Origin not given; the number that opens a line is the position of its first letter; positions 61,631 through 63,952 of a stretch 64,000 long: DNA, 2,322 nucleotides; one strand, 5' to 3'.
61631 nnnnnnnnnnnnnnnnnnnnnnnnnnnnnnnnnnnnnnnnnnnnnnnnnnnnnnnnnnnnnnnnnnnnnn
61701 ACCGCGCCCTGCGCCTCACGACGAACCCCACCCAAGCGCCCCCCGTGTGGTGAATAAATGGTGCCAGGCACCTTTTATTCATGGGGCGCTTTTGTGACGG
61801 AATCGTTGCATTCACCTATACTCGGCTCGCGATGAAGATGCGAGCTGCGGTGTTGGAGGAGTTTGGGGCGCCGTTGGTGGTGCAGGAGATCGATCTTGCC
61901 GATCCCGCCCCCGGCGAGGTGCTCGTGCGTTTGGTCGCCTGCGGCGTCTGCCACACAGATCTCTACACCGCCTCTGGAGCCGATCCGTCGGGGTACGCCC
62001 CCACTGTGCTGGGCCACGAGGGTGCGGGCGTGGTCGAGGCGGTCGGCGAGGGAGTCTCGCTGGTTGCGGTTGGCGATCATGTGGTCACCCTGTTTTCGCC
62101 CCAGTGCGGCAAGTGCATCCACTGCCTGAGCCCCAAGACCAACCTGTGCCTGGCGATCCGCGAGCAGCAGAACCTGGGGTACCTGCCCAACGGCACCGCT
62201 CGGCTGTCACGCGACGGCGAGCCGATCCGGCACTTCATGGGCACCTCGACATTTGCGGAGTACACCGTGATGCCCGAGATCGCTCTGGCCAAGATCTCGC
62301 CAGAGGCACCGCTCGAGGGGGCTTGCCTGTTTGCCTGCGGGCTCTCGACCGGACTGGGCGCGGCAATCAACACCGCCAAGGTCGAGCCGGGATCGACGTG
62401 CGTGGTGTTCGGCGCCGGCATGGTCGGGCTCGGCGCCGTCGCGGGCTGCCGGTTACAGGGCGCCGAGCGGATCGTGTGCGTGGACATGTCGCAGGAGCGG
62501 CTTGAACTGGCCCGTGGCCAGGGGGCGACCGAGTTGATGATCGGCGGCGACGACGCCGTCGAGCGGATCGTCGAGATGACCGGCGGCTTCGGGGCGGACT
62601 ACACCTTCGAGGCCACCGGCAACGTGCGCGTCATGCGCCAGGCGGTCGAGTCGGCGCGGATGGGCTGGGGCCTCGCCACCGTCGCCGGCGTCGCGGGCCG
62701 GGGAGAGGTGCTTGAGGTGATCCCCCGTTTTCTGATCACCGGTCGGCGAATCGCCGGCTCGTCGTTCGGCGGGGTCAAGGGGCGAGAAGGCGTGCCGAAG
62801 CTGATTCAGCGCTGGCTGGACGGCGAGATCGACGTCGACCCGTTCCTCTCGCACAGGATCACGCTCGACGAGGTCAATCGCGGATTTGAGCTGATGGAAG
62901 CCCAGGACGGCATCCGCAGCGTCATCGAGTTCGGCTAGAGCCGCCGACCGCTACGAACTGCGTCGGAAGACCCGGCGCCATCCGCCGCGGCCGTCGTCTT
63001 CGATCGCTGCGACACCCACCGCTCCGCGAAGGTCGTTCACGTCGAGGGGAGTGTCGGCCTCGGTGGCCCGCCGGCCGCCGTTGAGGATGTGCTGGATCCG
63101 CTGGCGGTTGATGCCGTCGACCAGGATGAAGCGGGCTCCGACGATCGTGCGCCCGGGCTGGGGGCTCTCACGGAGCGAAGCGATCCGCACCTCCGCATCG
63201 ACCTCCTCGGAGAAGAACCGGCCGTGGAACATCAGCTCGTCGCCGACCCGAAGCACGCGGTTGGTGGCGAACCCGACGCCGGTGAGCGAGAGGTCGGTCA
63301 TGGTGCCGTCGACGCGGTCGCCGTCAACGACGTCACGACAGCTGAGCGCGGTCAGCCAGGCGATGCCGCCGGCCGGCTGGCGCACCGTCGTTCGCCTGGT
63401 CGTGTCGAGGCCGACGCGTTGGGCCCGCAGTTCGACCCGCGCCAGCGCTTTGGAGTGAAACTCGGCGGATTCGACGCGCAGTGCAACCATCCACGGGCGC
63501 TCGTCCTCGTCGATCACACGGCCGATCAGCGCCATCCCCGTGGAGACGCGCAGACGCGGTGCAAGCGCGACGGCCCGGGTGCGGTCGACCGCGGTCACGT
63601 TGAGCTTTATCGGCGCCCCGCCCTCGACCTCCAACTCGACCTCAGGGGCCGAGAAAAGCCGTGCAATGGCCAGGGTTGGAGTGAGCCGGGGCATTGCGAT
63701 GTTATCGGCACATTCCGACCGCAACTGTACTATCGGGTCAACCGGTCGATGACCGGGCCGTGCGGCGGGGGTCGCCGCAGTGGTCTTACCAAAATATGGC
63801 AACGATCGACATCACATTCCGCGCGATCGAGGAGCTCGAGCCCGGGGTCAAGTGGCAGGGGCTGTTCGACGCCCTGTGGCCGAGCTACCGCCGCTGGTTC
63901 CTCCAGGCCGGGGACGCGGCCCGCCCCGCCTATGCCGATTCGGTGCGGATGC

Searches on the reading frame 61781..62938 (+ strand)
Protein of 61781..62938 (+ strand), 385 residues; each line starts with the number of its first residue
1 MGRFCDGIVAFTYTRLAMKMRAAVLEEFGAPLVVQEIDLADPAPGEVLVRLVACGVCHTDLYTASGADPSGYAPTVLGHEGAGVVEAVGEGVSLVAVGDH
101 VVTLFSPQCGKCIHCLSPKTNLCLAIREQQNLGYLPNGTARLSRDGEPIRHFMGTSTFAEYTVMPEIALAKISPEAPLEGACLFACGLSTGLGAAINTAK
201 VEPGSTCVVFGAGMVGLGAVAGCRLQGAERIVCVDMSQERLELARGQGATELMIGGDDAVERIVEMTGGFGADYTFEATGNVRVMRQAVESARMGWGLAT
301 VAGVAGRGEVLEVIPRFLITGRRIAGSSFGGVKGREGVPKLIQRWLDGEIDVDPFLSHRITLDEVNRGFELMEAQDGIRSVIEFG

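Call 10: search_protein_families(library=pfam, proteins=[window:61781-62938:+])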
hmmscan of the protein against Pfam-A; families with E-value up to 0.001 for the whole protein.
window:61781-62938:+ (385 aa): 3 families
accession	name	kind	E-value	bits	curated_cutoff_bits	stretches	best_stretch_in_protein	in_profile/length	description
PF08240.17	ADH_N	-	8.4e-24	84.3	23.5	1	44-172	2-102/104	Alcohol dehydrogenase GroES-like domain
PF00107.32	ADH_zinc_N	-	3.4e-20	72.7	31.8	1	215-343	2-125/129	Zinc-binding dehydrogenase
PF16912.11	Glu_dehyd_C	-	2.2e-06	27.7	34.9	1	198-384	26-211/211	Glucose dehydrogenase C-terminus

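Call 33: search_protein_families(library=ncbifam, proteins=[window:61832-62938:+], max_evalue=0.00001)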
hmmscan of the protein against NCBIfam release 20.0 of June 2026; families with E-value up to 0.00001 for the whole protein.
window:61832-62938:+ (368 aa): 20 families
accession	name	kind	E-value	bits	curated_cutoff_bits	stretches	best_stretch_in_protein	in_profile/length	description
TIGR02818.1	adh_III_F_hyde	equivalog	3.6e-133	444.2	543.95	1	2-367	1-368/368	S-(hydroxymethyl)glutathione dehydrogenase/class III alcohol dehydrogenase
TIGR03989.1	Rxyl_3153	subfamily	4.9e-84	282.7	440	1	2-367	1-370/370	NDMA-dependent alcohol dehydrogenase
TIGR03451.1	mycoS_dep_FDH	equivalog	4.6e-72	242.8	512.9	1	4-367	3-358/358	S-(hydroxymethyl)mycothiol dehydrogenase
NF041097.1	keto_inos_dh_IolM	equivalog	4.8e-39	134.1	450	2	181-358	201-380/389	scyllo-inosose 3-dehydrogenase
TIGR00692.1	tdh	equivalog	4.4e-36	124.6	458.35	2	139-358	117-331/340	L-threonine 3-dehydrogenase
NF003808.0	PRK05396.1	equivalog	5.6e-34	117.5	380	1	5-361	3-334/341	L-threonine 3-dehydrogenase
TIGR03366.1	HpnZ_proposed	hypoth_equivalog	1.8e-33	116.1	328.1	1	25-293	3-261/315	putative phosphonate catabolism associated alcohol dehydrogenase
NF010344.0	PRK13771.1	subfamily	9.7e-32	110.2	349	2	3-107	1-105/334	putative alcohol dehydrogenase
NF006940.0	PRK09422.1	equivalog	1.6e-31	109.5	344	1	3-366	1-334/338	alcohol dehydrogenase AdhP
NF007489.0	PRK10083.1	equivalog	6.8e-29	100.9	376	2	12-108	9-105/339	Zn-dependent oxidoreductase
NF041172.1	AcrlCoa_red_Thmprot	equivalog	2.3e-21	76.1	500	1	3-107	1-105/334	acryloyl-CoA reductase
NF007375.0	PRK09880.1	equivalog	2.2e-20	72.7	469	1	18-348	21-323/344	L-idonate 5-dehydrogenase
TIGR03201.1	dearomat_had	equivalog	4.2e-20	72.1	338.65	1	9-264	5-251/349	6-hydroxycyclohex-1-ene-1-carbonyl-CoA dehydrogenase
TIGR02819.1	fdhA_non_GSH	equivalog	4.2e-19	68.4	636.95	1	29-261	38-264/397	formaldehyde dehydrogenase, glutathione-independent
NF007642.0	PRK10309.1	equivalog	4.7e-18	65.5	550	2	139-245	115-219/347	galactitol-1-phosphate 5-dehydrogenase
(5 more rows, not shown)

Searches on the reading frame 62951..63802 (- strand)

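Call 10: search_protein_families(library=pfam, proteins=[window:62951-63802:-])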
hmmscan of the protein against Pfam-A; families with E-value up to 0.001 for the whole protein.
window:62951-63802:- (283 aa): 1 family
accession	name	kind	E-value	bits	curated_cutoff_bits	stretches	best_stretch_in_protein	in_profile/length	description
PF07238.19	PilZ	-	7.1e-08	33.2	22.5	1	136-241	2-101/102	PilZ domain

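Call 33: search_protein_families(library=ncbifam, proteins=[window:62951-63802:-], max_evalue=0.00001)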
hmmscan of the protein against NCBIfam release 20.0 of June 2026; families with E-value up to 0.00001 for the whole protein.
window:62951-63802:- (283 aa): 0 families
